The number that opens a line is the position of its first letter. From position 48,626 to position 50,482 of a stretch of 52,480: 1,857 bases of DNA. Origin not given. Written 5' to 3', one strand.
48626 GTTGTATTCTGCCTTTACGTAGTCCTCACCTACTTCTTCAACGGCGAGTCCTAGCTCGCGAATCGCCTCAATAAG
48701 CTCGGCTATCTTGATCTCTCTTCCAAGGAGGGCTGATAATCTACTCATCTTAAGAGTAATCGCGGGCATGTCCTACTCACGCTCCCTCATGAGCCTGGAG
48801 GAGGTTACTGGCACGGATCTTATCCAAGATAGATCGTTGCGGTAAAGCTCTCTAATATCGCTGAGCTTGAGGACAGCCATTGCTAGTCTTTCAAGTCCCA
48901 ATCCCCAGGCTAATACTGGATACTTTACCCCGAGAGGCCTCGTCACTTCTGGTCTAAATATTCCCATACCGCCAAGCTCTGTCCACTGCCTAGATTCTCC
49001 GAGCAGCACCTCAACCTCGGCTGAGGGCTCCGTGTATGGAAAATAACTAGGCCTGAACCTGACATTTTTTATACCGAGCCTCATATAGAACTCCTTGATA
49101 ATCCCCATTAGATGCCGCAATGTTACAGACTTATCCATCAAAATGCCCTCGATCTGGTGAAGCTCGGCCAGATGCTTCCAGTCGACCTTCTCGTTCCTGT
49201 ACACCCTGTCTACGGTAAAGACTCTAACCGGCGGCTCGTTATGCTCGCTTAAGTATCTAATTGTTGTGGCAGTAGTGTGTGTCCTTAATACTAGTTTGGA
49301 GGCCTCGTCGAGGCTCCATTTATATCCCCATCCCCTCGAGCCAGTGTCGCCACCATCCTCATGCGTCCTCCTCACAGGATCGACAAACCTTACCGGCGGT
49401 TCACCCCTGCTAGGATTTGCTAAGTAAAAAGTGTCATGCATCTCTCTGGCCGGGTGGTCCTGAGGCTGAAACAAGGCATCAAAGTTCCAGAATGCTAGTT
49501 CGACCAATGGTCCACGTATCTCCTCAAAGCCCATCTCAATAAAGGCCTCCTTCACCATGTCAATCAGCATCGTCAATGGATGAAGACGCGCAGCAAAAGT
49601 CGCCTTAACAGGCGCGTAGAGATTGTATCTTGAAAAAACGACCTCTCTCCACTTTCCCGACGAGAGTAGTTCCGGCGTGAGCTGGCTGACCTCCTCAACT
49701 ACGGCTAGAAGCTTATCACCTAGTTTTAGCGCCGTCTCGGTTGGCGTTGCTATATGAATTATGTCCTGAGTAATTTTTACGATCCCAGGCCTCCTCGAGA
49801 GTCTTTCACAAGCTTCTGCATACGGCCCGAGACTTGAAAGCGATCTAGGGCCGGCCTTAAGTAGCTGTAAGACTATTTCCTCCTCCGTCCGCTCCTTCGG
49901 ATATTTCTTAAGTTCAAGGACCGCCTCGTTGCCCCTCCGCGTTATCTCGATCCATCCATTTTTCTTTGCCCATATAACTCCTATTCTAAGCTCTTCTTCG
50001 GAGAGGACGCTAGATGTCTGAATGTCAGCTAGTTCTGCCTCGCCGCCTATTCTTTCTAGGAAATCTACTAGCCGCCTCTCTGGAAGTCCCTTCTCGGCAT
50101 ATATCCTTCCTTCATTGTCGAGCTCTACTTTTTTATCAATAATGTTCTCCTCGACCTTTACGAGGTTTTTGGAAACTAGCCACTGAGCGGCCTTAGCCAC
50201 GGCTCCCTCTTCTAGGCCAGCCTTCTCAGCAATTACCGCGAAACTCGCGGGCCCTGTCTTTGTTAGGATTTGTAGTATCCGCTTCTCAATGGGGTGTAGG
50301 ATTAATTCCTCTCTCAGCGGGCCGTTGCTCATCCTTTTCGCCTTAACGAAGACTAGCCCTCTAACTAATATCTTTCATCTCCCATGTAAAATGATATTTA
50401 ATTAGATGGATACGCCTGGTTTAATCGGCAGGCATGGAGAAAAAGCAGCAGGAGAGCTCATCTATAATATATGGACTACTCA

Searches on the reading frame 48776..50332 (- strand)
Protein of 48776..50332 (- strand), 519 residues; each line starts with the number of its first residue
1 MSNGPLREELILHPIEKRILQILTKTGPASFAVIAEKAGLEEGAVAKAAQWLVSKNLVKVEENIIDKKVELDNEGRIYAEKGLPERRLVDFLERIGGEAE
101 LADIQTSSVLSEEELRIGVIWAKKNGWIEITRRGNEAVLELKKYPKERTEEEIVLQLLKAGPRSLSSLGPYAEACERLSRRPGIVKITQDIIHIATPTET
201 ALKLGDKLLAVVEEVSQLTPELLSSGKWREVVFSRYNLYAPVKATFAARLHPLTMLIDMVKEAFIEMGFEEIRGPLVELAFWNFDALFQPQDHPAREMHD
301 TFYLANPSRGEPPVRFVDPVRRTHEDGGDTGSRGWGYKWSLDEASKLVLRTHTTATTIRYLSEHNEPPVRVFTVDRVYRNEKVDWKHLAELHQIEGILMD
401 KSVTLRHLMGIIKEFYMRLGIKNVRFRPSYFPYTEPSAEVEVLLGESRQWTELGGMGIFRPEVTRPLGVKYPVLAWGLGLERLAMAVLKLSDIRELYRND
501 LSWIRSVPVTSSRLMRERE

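Call 50: search_protein_families(library=pfam, proteins=[window:48776-50332:-], max_evalue=0.0001)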
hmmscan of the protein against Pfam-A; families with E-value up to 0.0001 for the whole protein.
window:48776-50332:- (519 aa): 3 families
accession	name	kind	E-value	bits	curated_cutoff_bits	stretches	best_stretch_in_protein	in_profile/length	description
PF01409.25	tRNA-synt_2d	-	7.4e-92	307.7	19.8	1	236-506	2-245/246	tRNA synthetases class II core domain (F)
PF17759.6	tRNA_synthFbeta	-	3.9e-07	30.2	22.4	1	357-475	85-209/214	Phenylalanyl tRNA synthetase beta chain CLM domain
PF13412.12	HTH_24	-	2.2e-05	24.4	21.9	1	13-59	2-48/48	Winged helix-turn-helix DNA-binding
